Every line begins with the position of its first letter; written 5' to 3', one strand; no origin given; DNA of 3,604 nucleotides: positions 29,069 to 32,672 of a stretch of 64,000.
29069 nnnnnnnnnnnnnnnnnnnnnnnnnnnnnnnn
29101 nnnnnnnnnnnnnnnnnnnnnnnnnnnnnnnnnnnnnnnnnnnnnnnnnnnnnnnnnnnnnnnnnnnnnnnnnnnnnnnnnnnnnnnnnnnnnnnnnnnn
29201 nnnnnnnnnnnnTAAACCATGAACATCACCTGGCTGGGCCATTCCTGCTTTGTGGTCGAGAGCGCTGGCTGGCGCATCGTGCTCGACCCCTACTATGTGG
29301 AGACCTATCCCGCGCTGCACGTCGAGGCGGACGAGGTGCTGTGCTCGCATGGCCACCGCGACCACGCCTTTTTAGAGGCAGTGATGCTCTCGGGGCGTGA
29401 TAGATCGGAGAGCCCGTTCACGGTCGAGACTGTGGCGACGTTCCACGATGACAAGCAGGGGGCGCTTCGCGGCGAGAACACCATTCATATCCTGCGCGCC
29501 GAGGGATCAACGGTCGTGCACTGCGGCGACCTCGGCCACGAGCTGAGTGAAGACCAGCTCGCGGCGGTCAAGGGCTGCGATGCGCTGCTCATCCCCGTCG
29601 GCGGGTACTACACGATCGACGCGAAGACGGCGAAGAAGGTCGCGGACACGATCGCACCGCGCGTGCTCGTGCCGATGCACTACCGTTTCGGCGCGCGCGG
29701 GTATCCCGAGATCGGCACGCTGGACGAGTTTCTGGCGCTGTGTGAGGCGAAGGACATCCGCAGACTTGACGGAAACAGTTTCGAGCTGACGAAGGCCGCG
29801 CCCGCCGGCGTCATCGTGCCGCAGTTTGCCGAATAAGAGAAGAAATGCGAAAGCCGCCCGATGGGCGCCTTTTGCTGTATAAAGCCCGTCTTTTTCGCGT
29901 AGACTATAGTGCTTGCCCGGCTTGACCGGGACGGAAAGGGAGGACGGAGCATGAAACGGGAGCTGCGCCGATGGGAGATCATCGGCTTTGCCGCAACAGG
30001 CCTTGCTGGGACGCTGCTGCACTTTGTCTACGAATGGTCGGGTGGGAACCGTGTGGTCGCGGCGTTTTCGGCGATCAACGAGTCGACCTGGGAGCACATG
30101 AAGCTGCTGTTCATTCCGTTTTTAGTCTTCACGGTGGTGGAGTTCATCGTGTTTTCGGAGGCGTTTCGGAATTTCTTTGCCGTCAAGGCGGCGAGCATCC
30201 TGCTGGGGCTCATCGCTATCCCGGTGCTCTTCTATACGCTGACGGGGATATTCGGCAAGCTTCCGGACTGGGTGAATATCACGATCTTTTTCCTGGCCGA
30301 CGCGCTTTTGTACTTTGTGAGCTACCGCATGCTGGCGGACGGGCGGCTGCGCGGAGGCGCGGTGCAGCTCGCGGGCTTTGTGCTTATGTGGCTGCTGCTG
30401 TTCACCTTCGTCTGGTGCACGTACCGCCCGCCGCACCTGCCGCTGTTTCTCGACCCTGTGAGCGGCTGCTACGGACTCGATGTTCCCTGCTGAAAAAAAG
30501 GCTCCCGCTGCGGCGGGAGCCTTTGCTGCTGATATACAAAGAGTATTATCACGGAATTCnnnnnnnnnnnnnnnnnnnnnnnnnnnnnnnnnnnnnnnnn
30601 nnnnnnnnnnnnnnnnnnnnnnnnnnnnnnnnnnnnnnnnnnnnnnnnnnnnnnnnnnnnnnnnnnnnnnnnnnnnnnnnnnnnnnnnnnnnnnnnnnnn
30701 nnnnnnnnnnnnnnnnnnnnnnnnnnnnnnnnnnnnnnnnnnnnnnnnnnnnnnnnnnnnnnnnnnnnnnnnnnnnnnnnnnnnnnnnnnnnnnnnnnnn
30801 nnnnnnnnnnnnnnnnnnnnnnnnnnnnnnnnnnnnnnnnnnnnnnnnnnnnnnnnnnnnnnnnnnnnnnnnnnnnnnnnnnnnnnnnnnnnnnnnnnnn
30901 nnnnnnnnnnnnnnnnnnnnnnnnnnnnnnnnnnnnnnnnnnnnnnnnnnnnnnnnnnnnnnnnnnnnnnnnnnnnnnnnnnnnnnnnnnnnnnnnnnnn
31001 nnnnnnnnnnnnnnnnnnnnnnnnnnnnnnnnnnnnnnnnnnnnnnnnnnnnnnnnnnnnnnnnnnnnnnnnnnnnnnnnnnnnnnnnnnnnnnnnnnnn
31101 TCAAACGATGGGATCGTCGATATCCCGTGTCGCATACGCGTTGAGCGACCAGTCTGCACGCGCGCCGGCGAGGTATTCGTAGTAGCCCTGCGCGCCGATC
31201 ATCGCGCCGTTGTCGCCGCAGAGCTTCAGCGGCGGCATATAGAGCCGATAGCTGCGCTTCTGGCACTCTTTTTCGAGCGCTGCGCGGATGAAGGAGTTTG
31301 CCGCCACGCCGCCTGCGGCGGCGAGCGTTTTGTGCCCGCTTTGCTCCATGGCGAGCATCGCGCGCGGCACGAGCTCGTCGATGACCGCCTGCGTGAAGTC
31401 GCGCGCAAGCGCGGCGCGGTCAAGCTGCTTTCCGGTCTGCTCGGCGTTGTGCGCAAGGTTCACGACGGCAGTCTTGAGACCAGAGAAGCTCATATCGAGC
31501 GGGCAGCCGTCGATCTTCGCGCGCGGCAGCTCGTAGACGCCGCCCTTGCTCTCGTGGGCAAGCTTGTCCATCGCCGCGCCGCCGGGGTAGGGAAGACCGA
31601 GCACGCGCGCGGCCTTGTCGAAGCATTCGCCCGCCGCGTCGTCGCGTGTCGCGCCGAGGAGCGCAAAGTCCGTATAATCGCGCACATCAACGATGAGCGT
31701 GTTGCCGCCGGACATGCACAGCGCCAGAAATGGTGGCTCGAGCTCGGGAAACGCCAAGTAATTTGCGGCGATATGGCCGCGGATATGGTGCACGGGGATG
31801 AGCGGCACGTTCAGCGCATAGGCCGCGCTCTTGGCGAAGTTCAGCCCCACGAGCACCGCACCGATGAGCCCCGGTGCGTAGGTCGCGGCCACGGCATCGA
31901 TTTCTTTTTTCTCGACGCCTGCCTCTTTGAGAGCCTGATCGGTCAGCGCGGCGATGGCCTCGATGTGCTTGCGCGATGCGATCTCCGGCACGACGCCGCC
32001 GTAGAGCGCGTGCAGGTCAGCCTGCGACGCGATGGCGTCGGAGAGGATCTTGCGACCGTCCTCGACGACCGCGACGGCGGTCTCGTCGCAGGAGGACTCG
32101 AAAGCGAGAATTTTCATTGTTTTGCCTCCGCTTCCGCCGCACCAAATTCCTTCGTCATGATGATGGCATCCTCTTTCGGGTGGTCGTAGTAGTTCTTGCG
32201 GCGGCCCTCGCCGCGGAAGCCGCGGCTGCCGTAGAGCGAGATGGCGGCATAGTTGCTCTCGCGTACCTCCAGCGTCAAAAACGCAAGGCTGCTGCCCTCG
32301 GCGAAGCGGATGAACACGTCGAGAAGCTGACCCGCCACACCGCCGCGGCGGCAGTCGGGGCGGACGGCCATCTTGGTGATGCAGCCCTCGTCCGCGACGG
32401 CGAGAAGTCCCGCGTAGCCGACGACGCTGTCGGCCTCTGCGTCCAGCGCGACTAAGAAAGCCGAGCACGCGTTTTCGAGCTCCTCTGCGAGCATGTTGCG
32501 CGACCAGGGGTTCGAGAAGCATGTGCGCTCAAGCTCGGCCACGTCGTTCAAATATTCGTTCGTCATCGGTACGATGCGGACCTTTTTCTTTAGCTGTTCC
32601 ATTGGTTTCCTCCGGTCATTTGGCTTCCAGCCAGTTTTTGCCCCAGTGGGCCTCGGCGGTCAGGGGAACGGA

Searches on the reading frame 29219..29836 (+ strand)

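Call 13: search_protein_families(library=pfam, proteins=[window:29219-29836:+])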
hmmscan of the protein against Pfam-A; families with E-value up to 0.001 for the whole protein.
window:29219-29836:+ (205 aa): 2 families
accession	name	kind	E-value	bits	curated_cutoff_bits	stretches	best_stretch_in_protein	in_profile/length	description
PF13483.12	Lactamase_B_3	-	3.1e-38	131.7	24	1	2-154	1-160/160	Beta-lactamase superfamily domain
PF12706.13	Lactamase_B_2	-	8.1e-08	32.5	27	1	68-155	104-200/200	Beta-lactamase superfamily domain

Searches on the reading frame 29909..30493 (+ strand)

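Call 13: search_protein_families(library=pfam, proteins=[window:29909-30493:+])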
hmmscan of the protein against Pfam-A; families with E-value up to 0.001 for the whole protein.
window:29909-30493:+ (194 aa): 1 family
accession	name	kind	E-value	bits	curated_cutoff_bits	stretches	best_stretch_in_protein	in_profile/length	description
PF20122.4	DUF6512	-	7e-33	114.6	26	1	18-190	8-181/181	Family of unknown function (DUF6512)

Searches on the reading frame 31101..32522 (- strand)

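Call 13: search_protein_families(library=pfam, proteins=[window:31101-32522:-])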
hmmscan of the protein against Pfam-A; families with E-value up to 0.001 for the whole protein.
window:31101-32522:- (473 aa): 3 families
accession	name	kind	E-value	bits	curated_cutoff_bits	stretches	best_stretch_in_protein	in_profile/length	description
PF00814.31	TsaD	-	3.2e-87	293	24.8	1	158-443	1-263/264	tRNA N6-adenosine threonylcarbamoyltransferase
PF22521.2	HypF_C_2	-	1.2e-07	32.2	27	1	299-443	98-240/241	Carbamoyltransferase, Kae1-like Domain, second subdomain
PF02543.21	Carbam_trans_N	-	0.00014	21.9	24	0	368-444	275-344/346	Carbamoyltransferase N-terminus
